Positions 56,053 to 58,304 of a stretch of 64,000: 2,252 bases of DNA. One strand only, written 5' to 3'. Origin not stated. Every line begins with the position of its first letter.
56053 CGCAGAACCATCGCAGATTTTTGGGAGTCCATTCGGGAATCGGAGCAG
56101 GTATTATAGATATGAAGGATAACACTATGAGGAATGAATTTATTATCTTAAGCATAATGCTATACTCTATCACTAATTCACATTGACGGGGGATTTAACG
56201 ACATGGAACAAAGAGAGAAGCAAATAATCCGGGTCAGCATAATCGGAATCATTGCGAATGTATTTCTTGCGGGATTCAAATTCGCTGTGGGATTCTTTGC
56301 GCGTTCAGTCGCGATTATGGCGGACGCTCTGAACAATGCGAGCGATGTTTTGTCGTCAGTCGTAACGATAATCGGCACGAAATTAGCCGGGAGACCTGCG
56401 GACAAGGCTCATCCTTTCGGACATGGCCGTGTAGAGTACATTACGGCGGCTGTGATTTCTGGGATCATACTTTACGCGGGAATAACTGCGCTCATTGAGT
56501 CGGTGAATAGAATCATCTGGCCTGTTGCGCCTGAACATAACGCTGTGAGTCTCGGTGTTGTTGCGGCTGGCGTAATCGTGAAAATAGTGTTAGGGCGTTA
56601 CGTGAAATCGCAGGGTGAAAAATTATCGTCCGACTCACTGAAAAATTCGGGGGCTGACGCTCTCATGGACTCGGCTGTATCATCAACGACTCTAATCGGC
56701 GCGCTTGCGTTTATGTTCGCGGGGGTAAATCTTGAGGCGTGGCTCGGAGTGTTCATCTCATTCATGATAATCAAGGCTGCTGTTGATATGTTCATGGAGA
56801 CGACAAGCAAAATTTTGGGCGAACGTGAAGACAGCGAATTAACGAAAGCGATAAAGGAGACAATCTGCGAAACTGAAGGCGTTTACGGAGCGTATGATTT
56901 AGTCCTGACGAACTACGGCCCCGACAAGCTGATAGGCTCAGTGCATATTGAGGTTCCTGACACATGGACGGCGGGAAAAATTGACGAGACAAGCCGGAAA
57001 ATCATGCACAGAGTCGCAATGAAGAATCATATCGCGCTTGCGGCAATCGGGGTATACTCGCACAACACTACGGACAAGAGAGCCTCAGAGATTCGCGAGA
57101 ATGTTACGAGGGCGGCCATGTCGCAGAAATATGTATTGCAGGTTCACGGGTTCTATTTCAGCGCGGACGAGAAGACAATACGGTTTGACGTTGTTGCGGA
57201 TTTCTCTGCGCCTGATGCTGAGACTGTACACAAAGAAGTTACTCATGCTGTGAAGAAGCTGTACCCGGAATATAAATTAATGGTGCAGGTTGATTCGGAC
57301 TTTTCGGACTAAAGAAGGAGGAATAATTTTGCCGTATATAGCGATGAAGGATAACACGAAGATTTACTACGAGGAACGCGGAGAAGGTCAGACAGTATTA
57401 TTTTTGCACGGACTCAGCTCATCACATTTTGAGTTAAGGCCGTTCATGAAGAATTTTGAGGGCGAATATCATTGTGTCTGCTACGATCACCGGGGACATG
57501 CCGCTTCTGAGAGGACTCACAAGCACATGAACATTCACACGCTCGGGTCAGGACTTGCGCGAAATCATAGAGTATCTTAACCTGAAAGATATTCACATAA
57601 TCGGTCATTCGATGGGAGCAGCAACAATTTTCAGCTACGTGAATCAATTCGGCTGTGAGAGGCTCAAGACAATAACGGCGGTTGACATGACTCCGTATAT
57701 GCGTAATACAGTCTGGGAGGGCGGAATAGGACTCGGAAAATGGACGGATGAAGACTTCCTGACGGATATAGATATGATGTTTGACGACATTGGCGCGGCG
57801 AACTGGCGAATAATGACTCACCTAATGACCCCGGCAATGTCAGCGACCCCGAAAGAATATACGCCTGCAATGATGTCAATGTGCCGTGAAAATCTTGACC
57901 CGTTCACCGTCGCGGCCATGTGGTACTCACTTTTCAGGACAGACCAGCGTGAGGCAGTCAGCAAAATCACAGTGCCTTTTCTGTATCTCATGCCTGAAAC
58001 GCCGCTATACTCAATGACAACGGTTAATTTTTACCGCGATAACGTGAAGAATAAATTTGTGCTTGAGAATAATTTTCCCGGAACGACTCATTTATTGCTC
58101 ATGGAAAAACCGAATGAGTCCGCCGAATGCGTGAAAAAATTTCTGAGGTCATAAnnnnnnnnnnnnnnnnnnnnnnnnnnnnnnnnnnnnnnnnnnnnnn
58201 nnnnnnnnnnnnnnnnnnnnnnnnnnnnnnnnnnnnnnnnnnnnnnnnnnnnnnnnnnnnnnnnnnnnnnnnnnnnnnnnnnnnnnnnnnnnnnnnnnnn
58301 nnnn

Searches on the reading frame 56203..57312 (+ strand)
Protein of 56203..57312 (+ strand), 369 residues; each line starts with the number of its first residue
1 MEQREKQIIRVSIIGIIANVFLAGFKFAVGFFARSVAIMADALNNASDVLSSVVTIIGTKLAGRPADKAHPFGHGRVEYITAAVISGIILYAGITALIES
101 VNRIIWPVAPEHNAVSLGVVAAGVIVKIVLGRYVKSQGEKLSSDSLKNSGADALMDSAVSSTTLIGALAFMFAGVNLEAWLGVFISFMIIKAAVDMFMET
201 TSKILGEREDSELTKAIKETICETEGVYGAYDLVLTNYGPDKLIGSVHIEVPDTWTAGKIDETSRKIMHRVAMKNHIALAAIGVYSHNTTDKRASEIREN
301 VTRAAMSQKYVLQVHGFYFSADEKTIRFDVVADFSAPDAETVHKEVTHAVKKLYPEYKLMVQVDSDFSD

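Call 46: search_protein_families(library=pfam, proteins=[window:56203-57312:+], max_evalue=0.01)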
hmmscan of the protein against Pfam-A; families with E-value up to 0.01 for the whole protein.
window:56203-57312:+ (369 aa): 2 families
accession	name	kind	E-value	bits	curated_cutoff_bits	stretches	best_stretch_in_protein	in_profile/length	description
PF01545.26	Cation_efflux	-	1e-40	140.1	26.6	1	13-205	2-198/198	Cation efflux family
PF16916.11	ZT_dimer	-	2e-10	41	26.7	1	211-273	3-64/78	Dimerisation domain of Zinc Transporter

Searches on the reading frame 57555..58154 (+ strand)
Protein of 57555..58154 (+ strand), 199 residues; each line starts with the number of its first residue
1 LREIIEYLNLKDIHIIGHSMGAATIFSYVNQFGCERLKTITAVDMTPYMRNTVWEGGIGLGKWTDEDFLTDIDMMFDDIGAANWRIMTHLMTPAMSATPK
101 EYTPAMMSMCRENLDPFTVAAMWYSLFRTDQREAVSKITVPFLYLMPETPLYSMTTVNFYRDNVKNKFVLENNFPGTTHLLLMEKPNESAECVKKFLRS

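Call 46: search_protein_families(library=pfam, proteins=[window:57555-58154:+], max_evalue=0.01)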
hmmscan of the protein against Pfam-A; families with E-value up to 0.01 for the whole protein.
window:57555-58154:+ (199 aa): 3 families
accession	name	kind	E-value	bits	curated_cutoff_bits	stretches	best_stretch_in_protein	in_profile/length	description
PF00561.26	Abhydrolase_1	-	5.6e-05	23.4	25.8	1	2-45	60-102/245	alpha/beta hydrolase fold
PF12697.13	Abhydrolase_6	-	0.00031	21.9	26.3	1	4-188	57-213/217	Alpha/beta hydrolase family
PF05990.18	DUF900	-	0.0037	17.2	20.5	1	4-41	87-124/232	Alpha/beta hydrolase of unknown function (DUF900)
